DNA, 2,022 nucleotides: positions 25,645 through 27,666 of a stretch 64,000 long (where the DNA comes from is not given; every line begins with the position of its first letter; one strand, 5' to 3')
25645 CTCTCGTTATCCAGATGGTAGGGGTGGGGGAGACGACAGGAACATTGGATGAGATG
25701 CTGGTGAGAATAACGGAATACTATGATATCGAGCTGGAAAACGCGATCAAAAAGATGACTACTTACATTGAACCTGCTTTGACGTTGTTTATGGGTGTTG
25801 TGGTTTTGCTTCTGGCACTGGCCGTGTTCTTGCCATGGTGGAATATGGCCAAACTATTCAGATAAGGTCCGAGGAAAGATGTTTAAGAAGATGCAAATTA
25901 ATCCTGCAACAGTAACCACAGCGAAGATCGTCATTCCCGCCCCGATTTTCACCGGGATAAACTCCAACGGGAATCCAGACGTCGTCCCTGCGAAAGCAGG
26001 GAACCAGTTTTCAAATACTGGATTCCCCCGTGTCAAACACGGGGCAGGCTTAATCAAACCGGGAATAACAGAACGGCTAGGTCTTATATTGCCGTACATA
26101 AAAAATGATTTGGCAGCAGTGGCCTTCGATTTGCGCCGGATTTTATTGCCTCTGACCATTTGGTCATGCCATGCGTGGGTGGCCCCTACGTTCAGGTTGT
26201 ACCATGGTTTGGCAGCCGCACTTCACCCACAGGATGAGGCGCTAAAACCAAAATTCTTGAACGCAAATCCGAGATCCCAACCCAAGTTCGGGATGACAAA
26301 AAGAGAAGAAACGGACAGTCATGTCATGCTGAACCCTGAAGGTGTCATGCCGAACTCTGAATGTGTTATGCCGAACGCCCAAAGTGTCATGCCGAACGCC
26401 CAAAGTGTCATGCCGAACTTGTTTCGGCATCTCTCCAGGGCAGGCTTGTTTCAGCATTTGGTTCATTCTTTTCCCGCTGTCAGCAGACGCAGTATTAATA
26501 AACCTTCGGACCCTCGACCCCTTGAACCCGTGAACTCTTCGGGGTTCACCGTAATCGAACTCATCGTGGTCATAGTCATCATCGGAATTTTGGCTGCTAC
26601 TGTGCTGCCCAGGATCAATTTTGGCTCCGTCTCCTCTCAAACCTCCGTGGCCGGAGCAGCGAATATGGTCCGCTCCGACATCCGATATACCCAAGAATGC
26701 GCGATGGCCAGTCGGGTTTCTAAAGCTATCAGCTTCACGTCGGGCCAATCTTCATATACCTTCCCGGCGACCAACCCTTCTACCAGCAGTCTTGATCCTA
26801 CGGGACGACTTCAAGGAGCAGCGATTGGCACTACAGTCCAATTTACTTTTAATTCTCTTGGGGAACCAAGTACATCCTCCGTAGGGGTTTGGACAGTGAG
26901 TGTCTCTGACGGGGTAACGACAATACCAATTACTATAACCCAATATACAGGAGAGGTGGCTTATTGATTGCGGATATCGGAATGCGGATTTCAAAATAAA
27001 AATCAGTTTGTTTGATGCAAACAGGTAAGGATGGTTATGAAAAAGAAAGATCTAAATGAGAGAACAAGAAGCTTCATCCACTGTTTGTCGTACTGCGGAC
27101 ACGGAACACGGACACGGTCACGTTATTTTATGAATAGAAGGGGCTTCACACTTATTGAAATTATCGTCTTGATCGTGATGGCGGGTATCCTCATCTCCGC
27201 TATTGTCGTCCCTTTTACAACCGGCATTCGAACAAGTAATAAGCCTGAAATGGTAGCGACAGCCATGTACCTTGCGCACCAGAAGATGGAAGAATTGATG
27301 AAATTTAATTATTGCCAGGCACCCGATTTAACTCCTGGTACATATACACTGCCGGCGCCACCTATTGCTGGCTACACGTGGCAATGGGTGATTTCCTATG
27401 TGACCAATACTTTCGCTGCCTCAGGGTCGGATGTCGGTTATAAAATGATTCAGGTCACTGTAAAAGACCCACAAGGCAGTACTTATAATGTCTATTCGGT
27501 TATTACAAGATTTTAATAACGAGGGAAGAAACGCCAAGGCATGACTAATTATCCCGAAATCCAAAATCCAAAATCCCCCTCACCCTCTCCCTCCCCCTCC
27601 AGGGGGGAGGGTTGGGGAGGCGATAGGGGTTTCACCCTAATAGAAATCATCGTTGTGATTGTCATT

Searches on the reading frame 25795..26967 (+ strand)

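Call 16: search_protein_families(library=pfam, proteins=[window:25795-26967:+])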
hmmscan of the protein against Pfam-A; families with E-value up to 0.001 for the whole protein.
window:25795-26967:+ (390 aa): 1 family
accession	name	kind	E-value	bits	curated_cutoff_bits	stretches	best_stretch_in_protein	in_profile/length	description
PF07963.17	N_methyl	-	1.7e-05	24.6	21.2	1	247-270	3-26/27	Prokaryotic N-terminal methylation motif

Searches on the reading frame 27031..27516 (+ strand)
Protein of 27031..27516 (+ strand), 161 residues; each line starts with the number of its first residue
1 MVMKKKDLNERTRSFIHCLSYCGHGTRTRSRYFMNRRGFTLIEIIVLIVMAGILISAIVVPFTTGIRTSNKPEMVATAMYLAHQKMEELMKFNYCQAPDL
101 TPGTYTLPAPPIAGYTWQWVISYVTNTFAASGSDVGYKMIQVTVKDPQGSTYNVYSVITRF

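Call 16: search_protein_families(library=pfam, proteins=[window:27031-27516:+])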
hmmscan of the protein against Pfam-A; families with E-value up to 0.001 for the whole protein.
window:27031-27516:+ (161 aa): 1 family
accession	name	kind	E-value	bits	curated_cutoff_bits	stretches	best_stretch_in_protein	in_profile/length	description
PF07963.17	N_methyl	-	0.0004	20.3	21.2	1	34-58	2-26/27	Prokaryotic N-terminal methylation motif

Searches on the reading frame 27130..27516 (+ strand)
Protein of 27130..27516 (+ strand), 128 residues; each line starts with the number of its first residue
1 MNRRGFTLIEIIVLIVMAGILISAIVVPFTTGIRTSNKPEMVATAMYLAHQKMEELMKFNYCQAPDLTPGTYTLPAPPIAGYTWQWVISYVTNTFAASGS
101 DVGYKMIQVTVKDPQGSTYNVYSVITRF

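Call 49: find_homologous_proteins(query=window:27130-27516:+, max_evalue=1e-10)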
Query window:27130-27516:+ (128 aa): 737 proteins with E <= 1e-10 among 773 candidates; the best 120 are listed.
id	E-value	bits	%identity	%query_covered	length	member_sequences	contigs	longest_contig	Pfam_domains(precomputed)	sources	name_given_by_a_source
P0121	3.1e-79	281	100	100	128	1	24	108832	-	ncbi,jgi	ncbi:MAG: type II secretion system protein [Thermodesulfobacteriota bacterium]|jgi:type II secretory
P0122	6.5e-79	280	100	100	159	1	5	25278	-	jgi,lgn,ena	-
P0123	6.7e-79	280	100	100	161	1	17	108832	-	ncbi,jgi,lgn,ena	-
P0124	1.1e-77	276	98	100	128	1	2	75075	-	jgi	jgi:type II secretory pathway pseudopilin PulG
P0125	5.3e-72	257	91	100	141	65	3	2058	-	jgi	jgi:type II secretory pathway pseudopilin PulG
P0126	5.6e-71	254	90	100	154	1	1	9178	-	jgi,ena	-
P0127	2.3e-70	252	89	99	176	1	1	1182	-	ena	-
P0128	4.8e-70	251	91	98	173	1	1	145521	-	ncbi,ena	-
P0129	1.1e-69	250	88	100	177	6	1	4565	-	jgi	-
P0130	5.8e-69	247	88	100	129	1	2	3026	-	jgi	jgi:type II secretory pathway pseudopilin PulG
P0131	2.2e-68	246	87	100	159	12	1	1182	-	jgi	jgi:type II secretory pathway pseudopilin PulG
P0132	5.5e-68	244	83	100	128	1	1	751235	-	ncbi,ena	-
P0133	8.6e-68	244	87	98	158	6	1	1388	-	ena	-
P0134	9.8e-68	243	87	98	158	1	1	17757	-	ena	-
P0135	1.2e-67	243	85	100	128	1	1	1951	-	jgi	jgi:type II secretory pathway pseudopilin PulG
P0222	8.1e-61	221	77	100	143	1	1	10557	-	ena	-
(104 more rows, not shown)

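Call 52: find_encoding_contigs(protein=P0222, flank=10000, max_places=2)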
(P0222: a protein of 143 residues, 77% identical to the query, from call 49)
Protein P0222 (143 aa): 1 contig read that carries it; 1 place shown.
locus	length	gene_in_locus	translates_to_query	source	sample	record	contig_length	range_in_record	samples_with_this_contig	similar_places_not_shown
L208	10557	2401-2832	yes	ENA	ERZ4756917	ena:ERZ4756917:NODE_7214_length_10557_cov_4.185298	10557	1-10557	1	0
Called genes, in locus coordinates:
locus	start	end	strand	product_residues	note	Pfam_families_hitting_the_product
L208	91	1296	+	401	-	PF28597:T2SSF_N, PF00482:T2SSF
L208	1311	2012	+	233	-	-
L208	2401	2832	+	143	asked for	-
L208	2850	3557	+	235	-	PF07963:N_methyl (weak)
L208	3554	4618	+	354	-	-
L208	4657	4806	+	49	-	-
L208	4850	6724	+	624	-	PF11104:PilM_2, PF14450:FtsA (weak), PF05137:PilN (faint)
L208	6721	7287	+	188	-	PF04350:PilO (weak), PF10741:T2SSM_b (weak)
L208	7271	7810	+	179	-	-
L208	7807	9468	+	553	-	PF07660:STN, PF07655:Secretin_N_2 (weak), PF00263:Secretin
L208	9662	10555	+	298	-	?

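Call 53: find_encoding_contigs(protein=P0132, flank=10000, max_places=2)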
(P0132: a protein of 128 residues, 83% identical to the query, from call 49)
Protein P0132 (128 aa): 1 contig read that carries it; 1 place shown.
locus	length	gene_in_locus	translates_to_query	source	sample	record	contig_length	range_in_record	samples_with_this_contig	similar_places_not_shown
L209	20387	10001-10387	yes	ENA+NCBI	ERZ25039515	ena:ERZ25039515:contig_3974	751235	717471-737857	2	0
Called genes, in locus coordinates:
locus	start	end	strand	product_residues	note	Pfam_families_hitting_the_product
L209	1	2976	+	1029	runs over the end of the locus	PF01590:GAF, PF13185:GAF_2, PF13492:GAF_3, PF00989:PAS, PF08448:PAS_4, PF00989:PAS, PF08447:PAS_3, PF08448:PAS_4, +7 more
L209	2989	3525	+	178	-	PF00989:PAS, PF13188:PAS_8, PF08448:PAS_4, PF13426:PAS_9, PF08447:PAS_3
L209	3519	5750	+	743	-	PF00989:PAS, PF13188:PAS_8, PF08448:PAS_4 (weak), PF13426:PAS_9, PF00989:PAS (weak), PF00512:HisKA (weak), PF02518:HATPase_c, PF00072:Response_reg, +2 more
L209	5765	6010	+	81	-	PF12728:HTH_17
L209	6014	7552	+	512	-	PF00072:Response_reg, PF00512:HisKA, PF02518:HATPase_c, PF00990:GGDEF (weak)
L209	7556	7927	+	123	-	PF23198:PDE8A_N (weak), PF00072:Response_reg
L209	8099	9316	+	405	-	PF28597:T2SSF_N, PF00482:T2SSF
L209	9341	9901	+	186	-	-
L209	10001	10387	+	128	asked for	-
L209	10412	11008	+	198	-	PF07963:N_methyl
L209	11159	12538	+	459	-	PF10102:DUF2341 (weak), PF13385:Laminin_G_3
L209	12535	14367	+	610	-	PF11104:PilM_2, PF14450:FtsA, PF05137:PilN (weak)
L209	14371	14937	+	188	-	-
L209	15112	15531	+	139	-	-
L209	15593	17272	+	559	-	PF07660:STN, PF00263:Secretin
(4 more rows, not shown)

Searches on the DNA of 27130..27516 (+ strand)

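Call 70: search_rna_families(sources=[L253, L218, L289, L221, L286, L208], threshold=gathering)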
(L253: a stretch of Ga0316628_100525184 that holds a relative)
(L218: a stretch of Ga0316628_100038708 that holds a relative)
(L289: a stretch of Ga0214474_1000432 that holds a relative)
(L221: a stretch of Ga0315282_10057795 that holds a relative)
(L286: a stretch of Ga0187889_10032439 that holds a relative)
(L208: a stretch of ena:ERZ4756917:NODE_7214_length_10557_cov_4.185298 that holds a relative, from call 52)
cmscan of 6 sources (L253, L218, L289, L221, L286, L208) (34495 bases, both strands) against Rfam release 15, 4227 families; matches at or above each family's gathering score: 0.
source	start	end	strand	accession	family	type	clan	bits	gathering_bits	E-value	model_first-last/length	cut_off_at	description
